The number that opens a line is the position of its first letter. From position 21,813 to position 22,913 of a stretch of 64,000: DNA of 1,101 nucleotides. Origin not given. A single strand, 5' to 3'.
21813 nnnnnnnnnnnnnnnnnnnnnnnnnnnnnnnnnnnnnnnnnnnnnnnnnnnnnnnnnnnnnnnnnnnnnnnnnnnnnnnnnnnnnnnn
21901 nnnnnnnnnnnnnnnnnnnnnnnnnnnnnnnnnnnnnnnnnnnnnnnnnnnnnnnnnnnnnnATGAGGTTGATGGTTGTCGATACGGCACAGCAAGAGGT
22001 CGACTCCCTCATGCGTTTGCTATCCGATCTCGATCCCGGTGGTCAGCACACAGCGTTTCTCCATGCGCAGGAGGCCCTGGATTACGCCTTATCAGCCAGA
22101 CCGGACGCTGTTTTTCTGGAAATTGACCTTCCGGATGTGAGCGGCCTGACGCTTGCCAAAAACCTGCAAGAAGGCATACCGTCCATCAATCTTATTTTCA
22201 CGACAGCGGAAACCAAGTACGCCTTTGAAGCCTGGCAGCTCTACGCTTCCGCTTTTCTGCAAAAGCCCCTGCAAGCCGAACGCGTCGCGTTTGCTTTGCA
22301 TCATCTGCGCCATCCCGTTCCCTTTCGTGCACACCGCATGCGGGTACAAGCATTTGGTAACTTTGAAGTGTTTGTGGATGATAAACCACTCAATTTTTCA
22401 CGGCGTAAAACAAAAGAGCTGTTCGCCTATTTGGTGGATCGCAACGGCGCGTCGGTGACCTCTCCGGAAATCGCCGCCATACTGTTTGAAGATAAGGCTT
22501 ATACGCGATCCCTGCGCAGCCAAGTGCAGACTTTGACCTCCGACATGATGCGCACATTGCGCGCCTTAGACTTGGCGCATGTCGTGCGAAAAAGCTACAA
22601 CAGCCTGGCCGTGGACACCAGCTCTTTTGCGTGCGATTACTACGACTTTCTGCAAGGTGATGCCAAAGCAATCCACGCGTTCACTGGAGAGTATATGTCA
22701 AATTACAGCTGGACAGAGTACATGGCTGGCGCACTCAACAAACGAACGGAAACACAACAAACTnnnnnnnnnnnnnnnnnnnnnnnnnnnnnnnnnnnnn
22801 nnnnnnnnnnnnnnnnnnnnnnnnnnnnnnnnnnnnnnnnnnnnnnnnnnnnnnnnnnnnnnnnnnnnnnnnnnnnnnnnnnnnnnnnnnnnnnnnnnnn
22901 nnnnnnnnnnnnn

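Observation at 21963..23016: Pseudo-receiver SARP-type regulator plus a textbook SARP promoter in front of the giant surface protein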

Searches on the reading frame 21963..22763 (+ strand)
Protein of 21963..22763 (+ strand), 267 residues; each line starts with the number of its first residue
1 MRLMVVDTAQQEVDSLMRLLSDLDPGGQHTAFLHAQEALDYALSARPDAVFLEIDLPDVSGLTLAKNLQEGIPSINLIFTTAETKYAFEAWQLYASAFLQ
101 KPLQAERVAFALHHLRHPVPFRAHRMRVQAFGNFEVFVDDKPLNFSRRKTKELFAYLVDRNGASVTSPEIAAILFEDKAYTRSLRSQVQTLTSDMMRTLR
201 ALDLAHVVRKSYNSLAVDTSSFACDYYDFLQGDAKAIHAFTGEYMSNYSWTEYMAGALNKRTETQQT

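Call 7: search_protein_families(library=pfam, proteins=[window:21963-22763:+], max_evalue=0.01)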
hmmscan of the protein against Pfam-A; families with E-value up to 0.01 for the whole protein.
window:21963-22763:+ (267 aa): 1 family
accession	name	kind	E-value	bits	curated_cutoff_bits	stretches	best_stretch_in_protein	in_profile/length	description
PF00072.30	Response_reg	-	7.9e-13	49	30.2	1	4-108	2-106/111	Response regulator receiver domain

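Call 8: search_protein_families(library=pfam, proteins=[window:21963-22763:+], max_evalue=10)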
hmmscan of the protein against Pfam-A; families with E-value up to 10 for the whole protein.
window:21963-22763:+ (267 aa): 2 families
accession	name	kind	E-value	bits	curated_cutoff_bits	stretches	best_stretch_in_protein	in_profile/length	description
PF00072.30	Response_reg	-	7.9e-13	49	30.2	1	4-108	2-106/111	Response regulator receiver domain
PF08339.15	RTX_C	-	0.23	12.1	30.2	1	141-217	40-116/132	RTX C-terminal domain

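Call 9: search_protein_families(library=ncbifam, proteins=[window:21963-22763:+], max_evalue=10)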
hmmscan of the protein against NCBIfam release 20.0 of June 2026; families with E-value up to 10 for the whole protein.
window:21963-22763:+ (267 aa): 52 families (the best 25 are shown)
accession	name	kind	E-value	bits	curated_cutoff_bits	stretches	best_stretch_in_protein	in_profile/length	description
NF008677.0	PRK11697.1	equivalog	9.5e-13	48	246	1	2-118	3-118/238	two-component system response regulator BtsR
NF010684.1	PRK14084.1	equivalog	3.6e-12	46.6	375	1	1-118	1-118/254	response regulator transcription factor LytR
NF008296.0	PRK11083.1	equivalog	1.8e-07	30.8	273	1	3-145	6-147/228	two-component system response regulator CreB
NF041946.1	LuxO_transreg_Vib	equivalog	4.3e-07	29.1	800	1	34-112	28-108/463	quorum-sensing sigma-54 dependent transcriptional regulator LuxO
TIGR01818.1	ntrC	equivalog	3.6e-06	26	558.6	1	28-109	24-108/463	nitrogen regulation protein NR(I)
NF008176.1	PRK10923.1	equivalog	5e-06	25.4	620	1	26-108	27-112/469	nitrogen regulation protein NR(I)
NF006900.1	PRK09390.1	equivalog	5.7e-06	26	255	1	4-112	8-116/203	response regulator FixJ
NF052445.1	RespRegMctR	equivalog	2.8e-05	23.6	300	1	3-107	4-110/205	two-component system response regulator MctR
TIGR02956.1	TMAO_torS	equivalog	5.4e-05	21.5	676.5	1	26-113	725-817/967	TMAO reductase system sensor histidine kinase/response regulator TorS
NF051850.1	RespRegRprY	equivalog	0.0001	21.8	370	1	44-136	46-141/234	response regulator transcription factor RprY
NF011896.0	PRK15369.1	equivalog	0.00017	21.2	242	1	41-101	44-106/211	two component system response regulator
NF009206.0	PRK12555.1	subfamily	0.00027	20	342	1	1-105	1-108/340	chemotaxis-specific protein-glutamate methyltransferase CheB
NF033117.2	vanR_ACDEGLN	exception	0.00048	19.8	350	1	4-120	2-118/226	VanR-ABDEGLN family response regulator transcription factor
NF040689.1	MtrAB_MtrA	equivalog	0.0005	19.5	300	1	27-117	23-115/219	MtrAB system response regulator MtrA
NF047793.1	ResRegPgtA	equivalog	0.00052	19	650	1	4-109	9-114/414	two-component system response regulator PgtA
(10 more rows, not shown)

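Call 10: search_solved_structures(query=window:21963-22763:+, max_evalue=10, show_alignments=3)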
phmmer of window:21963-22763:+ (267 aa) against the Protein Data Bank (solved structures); distinct sequences matched with E-value up to 10: 134 (the best 60 are shown).
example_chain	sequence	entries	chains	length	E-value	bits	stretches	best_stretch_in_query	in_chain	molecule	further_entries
2qv0_A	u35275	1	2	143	5.7e-09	38.8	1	8-114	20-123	Protein mrkE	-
6m8o_A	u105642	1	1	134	2e-08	37.1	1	2-116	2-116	DNA-binding response regulator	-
6swf_A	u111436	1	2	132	4.2e-08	36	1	35-110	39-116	Two-component response regulator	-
6swb_A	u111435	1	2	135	4.5e-08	35.9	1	35-110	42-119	Two-component response regulator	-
6ifh_A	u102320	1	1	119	6.8e-07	32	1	4-111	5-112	Sporulation initiation phosphotransferase F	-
7od9_B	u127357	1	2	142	6.2e-06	28.9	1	3-121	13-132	Response regulator receiver protein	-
6er7_A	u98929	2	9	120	6.5e-06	28.8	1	32-110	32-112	120aa long hypothetical chemotaxis protein (CheY)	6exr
6ekg_Y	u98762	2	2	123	1.2e-05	28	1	3-109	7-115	Chemotaxis protein CheY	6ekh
1tmy_A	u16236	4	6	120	2.8e-05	26.7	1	26-114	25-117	CHEY PROTEIN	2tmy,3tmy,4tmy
1u0s_Y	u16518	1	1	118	3e-05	26.6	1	26-114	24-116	Chemotaxis protein cheY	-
4iga_A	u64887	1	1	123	3.1e-05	26.6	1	26-114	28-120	Chemotaxis protein CheY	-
6swl_A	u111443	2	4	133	3.3e-05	26.5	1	3-115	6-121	Two-component response regulator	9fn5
5ep0_A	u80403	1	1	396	5.4e-05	25.8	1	3-112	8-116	Putative repressor protein luxO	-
1dc7_A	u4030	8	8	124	6e-05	25.7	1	27-110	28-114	NITROGEN REGULATION PROTEIN | NITROGEN REGULATION PROTEIN NR(I) | NTRC RECEIVER DOMAIN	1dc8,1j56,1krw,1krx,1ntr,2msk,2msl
7ssi_C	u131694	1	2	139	6.6e-05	25.6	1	13-115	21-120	Transcriptional regulatory protein DesR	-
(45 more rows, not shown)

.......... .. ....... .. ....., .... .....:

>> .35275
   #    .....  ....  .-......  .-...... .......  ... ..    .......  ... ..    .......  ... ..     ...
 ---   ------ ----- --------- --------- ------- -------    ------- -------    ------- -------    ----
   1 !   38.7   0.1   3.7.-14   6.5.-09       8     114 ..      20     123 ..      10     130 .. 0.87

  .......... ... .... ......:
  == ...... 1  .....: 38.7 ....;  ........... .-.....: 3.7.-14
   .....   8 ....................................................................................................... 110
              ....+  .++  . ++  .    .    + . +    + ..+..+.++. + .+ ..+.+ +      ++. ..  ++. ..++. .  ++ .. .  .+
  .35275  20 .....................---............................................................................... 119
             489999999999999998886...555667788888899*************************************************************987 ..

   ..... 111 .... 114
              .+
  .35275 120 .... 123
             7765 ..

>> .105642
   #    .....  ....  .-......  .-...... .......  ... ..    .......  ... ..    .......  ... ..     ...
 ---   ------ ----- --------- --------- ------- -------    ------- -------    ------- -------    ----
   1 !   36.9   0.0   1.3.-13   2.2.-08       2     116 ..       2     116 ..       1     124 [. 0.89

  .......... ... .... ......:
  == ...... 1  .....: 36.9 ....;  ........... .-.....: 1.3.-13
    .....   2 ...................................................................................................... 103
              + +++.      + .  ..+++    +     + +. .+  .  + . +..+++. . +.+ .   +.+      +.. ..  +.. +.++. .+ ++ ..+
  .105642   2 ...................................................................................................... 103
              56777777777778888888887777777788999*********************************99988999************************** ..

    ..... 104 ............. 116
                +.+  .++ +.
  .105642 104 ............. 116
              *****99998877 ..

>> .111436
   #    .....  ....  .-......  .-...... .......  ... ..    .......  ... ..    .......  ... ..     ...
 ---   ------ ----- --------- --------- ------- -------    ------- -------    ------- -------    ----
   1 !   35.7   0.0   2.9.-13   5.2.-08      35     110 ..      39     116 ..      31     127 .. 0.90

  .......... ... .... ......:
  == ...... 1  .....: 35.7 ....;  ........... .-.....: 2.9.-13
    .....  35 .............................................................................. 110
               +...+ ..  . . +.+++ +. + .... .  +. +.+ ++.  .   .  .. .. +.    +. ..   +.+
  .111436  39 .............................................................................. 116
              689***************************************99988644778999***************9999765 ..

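Call 11: find_homologous_proteins(query=window:21963-22763:+, max_evalue=0.001)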
Query window:21963-22763:+ (267 aa): 2200 proteins with E <= 0.001 among 3692 candidates; the best 120 are listed.
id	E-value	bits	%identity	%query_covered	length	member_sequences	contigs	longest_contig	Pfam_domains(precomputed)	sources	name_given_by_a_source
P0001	1.6e-162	556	100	94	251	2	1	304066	PF00072.31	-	-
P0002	4.6e-74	267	48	98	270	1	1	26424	PF00072.31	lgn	-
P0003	4.2e-71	257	48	99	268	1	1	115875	PF00072.31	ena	-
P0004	9.5e-71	256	46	98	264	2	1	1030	PF00072.31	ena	-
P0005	3.9e-70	254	48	97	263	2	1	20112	PF00072.31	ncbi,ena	-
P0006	8.4e-70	253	47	99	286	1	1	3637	PF00072.31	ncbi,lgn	-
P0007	1.6e-69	252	45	98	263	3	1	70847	PF00072.31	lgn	-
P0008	2.5e-69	251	47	98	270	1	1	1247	PF00072.31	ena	-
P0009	2.3e-68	248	45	97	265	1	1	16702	PF00072.31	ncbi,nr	ncbi:response regulator [Desulfovibrio sp. OttesenSCG-928-I05]|nr:response regulator [Desulfovibrio 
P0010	3.3e-68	248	45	98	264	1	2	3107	PF00072.31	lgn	-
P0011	6.7e-68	247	44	94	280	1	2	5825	PF00072.31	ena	-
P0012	7.6e-68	246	47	97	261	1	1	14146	PF00072.31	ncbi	-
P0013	1.0e-67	246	45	99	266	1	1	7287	PF00072.31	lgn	-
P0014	1.0e-67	246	45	98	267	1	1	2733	PF00072.31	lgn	-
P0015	1.7e-67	245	42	99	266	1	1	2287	PF00072.31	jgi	-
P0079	9.0e-62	227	41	98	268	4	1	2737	PF00072.31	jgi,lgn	jgi:two-component SAPR family response regulator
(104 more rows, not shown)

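Call 16: find_related_loci(query=window:21963-22763:+, collection=genome_contigs, flank=4000)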
Query window:21963-22763:+ (267 aa) in genome_contigs; peptide patterns used: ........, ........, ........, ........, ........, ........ (x = any residue, [..] = any of these).
73 stretches matched a pattern; 2 encode a relative of the query (tblastn E <= 1e-3); 2 distinct loci.
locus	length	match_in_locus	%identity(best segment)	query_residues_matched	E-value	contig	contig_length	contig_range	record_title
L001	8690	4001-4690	40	28-252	6e-48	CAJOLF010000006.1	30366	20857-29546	uncultured Ruminococcus sp. isolate Reindeer_1_mag_248 genome assembly, contig: scaffold_799, whole genome shotgun seque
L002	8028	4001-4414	40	122-262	2e-30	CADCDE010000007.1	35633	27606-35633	MAG: uncultured Ruminococcus sp. isolate RUG14529 genome assembly, contig: RUG14529_asm_7, whole genome shotgun sequence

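Call 17: find_encoding_contigs(protein=P0002, flank=6000, max_places=2)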
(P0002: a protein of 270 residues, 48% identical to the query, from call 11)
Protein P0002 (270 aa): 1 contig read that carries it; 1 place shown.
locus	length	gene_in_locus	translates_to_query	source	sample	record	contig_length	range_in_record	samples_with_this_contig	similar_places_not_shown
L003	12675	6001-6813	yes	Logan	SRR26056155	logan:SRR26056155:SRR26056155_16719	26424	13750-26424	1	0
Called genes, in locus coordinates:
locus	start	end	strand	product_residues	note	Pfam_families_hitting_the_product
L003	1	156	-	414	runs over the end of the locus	PF04389:Peptidase_M28, PF01546:Peptidase_M20, PF07687:M20_dimer (weak)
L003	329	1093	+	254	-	PF02311:AraC_binding (faint), PF07883:Cupin_2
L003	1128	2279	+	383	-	PF00266:Aminotran_5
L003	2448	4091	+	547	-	PF07905:PucR, PF17853:GGDEF_2, PF13556:HTH_30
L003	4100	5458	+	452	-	PF01979:Amidohydro_1, PF12890:DHOase, PF07969:Amidohydro_3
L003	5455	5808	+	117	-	PF02311:AraC_binding (weak), PF07883:Cupin_2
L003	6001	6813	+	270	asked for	PF00072:Response_reg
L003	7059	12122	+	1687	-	PF18998:Flg_new_2, PF00395:SLH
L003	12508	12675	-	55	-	?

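Call 18: find_encoding_contigs(protein=P0003, flank=6000, max_places=2)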
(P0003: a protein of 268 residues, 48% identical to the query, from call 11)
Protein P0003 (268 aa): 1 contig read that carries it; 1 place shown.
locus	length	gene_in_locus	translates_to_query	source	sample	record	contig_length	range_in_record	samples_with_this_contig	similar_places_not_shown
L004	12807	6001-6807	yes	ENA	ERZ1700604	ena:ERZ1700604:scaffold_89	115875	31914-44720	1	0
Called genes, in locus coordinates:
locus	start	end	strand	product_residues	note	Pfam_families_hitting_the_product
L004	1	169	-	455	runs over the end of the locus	PF04389:Peptidase_M28, PF01546:Peptidase_M20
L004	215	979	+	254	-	PF02311:AraC_binding (faint), PF07883:Cupin_2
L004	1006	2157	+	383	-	PF00266:Aminotran_5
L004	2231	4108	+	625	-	PF07905:PucR, PF17853:GGDEF_2, PF13556:HTH_30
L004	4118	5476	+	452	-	PF01979:Amidohydro_1, PF12890:DHOase, PF07969:Amidohydro_3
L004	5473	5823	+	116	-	PF02311:AraC_binding (weak), PF07883:Cupin_2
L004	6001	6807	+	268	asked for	PF00072:Response_reg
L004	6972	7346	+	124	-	PF00072:Response_reg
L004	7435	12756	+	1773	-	PF18998:Flg_new_2, PF00395:SLH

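Call 19: find_encoding_contigs(protein=P0005, flank=6000, max_places=2)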
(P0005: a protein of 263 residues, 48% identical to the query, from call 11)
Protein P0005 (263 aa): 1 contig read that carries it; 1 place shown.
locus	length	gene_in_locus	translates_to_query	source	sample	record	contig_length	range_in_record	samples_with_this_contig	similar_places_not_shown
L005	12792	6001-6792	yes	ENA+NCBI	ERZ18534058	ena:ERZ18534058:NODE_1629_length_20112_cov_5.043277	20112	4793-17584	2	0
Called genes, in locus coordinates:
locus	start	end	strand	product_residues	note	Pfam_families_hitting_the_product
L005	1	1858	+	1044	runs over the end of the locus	-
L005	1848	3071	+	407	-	-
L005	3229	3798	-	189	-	-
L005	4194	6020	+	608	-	PF06580:His_kinase, PF02518:HATPase_c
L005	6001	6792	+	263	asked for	PF00072:Response_reg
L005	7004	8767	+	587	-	PF02743:dCache_1, PF22673:MCP-like_PDC_1, PF17201:Cache_3-Cache_2, PF00672:HAMP, PF00990:GGDEF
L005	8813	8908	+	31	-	-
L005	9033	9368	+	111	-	PF00072:Response_reg (weak)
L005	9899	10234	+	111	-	-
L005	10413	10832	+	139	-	PF01243:PNPOx_N, PF16242:Pyrid_ox_like (weak)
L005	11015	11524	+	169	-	PF01243:PNPOx_N (weak)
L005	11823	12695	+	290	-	-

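Call 24: find_related_loci(query=A1, collection=genome_contigs, flank=5000)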
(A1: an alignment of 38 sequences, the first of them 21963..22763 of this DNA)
Query A1 (267 aa) in genome_contigs; peptide patterns used: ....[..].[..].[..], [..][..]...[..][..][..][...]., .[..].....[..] (x = any residue, [..] = any of these).
600 stretches matched a pattern (row limit reached: there are more); 567 encode a relative of the query (tblastn E <= 1e-3); the best 80 are kept; 80 distinct loci.
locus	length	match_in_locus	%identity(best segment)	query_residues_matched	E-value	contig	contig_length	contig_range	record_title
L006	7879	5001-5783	46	1-260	4e-78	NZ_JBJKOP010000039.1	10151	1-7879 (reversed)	MAG: Caproicibacter sp. isolate Bin_3 S1Ck127_3575_flag_0_multi_171.6588_len_10151, whole genome shotgun sequence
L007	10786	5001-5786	43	1-261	2e-74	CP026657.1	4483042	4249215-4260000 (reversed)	Deltaproteobacteria bacterium Smac51 chromosome, complete genome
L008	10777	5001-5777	46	1-258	1e-73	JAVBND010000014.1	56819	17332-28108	MAG: Eubacteriales bacterium isolate EPI_MAG_00069 c_000002554705, whole genome shotgun sequence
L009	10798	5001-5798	43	1-265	2e-73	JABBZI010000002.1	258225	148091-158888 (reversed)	Clostridioides difficile strain HC132 NODE_2_length_258225_cov_27.9459, whole genome shotgun sequence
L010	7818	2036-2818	42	1-261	5e-72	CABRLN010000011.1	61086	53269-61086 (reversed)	MAG TPA_asm: uncultured Clostridium sp. isolate MGYG-HGUT-01685 genome assembly, contig: GUT_GENOME103454_11, whole geno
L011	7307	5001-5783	42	1-261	3e-72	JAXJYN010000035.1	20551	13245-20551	MAG: Acutalibacteraceae bacterium isolate DOME_MAG_7826 7826_C0519_k141_67441, whole genome shotgun sequence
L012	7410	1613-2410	42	1-265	5e-72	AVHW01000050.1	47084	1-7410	Clostridioides difficile CD160 gcdCD160.contig.50, whole genome shotgun sequence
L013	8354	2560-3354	42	1-264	5e-71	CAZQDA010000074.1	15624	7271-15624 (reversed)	MAG TPA_asm: uncultured Christensenella sp. isolate SRP242652_co1_59 genome assembly, contig: NODE_3238_length_15624_cov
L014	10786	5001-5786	43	1-261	8e-71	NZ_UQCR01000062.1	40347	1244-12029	Uncultured Robinsoniella sp. isolate UMGS151, whole genome shotgun sequence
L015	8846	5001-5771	45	1-256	4e-70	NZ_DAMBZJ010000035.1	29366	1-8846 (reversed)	MAG: Oscillibacter sp. isolate CTOTU49456 NODE_151_length_29366_cov_3.775477, whole genome shotgun sequence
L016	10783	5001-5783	42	1-260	7e-70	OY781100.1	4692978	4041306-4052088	MAG: Anaerovoracaceae bacterium isolate d0a44124-bd0d-43a8-b654-cc1806fddd19 genome assembly, chromosome: 1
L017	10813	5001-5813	43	1-258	3e-70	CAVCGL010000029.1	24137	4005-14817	bacterium isolate G02641-L1_cleanbin_000003 genome assembly, contig: Spades_G02641-L1_contig_865, whole genome shotgun s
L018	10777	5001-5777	40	1-258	2e-69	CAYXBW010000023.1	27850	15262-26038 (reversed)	MAG TPA_asm: uncultured Christensenella sp. isolate SRP242652_co3_98 genome assembly, contig: NODE_777_length_27850_cov_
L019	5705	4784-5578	41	1-262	4e-69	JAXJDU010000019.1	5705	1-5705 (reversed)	MAG: Acutalibacteraceae bacterium isolate DOME_MAG_1207 1207_C0121_k141_49374, whole genome shotgun sequence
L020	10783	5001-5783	40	1-260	5e-69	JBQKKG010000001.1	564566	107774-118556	Lachnospiraceae bacterium LCP25S3_G4 contig00001, whole genome shotgun sequence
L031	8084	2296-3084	39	1-258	6e-67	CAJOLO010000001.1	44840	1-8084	uncultured Lachnospiraceae bacterium isolate Reindeer_1_mag_255 genome assembly, contig: scaffold_288, whole genome shot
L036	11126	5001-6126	39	1-260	3e-66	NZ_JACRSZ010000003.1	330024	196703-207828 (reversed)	Jingyaoa shaoxingensis strain NSJ-46 ATB_D20_9_93_ctg003, whole genome shotgun sequence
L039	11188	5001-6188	39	1-258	7e-66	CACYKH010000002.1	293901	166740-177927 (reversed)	MAG: uncultured Lachnospiraceae bacterium isolate RUG12023 genome assembly, contig: RUG12023_asm_2, whole genome shotgun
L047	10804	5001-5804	40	1-265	1e-65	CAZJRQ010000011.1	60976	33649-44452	MAG TPA_asm: uncultured Oscillospiraceae bacterium isolate SRP274231_co1_2 genome assembly, contig: NODE_184_length_6097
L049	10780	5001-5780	38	1-258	2e-65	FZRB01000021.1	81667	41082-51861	Lachnospiraceae bacterium strain LC2019 genome assembly, contig: Ga0066877_121, whole genome shotgun sequence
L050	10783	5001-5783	38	1-258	2e-65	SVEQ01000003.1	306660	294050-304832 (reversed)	MAG: Lachnospiraceae bacterium isolate SIG310 NODE_42_length_306660_cov_22.232508, whole genome shotgun sequence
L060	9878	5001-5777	44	1-258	2e-64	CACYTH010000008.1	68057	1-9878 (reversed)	MAG: uncultured Coriobacteriaceae bacterium isolate RUG12252 genome assembly, contig: RUG12252_asm_8, whole genome shotg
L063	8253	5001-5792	41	1-260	1e-64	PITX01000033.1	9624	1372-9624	MAG: Clostridiales bacterium isolate ZC3RG02 NODE_34_length_9624_cov_3.29978, whole genome shotgun sequence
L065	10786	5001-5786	39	1-262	4e-64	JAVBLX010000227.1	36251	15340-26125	MAG: Acetivibrio sp. isolate EPI_MAG_00035 c_000000490266, whole genome shotgun sequence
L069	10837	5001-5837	38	1-267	7e-64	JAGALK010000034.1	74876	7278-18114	MAG: Lachnospiraceae bacterium isolate RGIG8549 Water_deer_Cecum-3__c152612, whole genome shotgun sequence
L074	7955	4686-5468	42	1-260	3e-63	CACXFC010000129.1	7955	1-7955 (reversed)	MAG: uncultured Coriobacteriaceae bacterium isolate RUG11201 genome assembly, contig: RUG11201_asm_129, whole genome sho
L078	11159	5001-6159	38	1-260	6e-63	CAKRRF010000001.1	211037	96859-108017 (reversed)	MAG: uncultured Marvinbryantia sp. isolate REFINED_METABAT215_TOP10_CONTIGS_1500_ASSEMBLY_K77_MERGED__Hadza_PheChl_Fiber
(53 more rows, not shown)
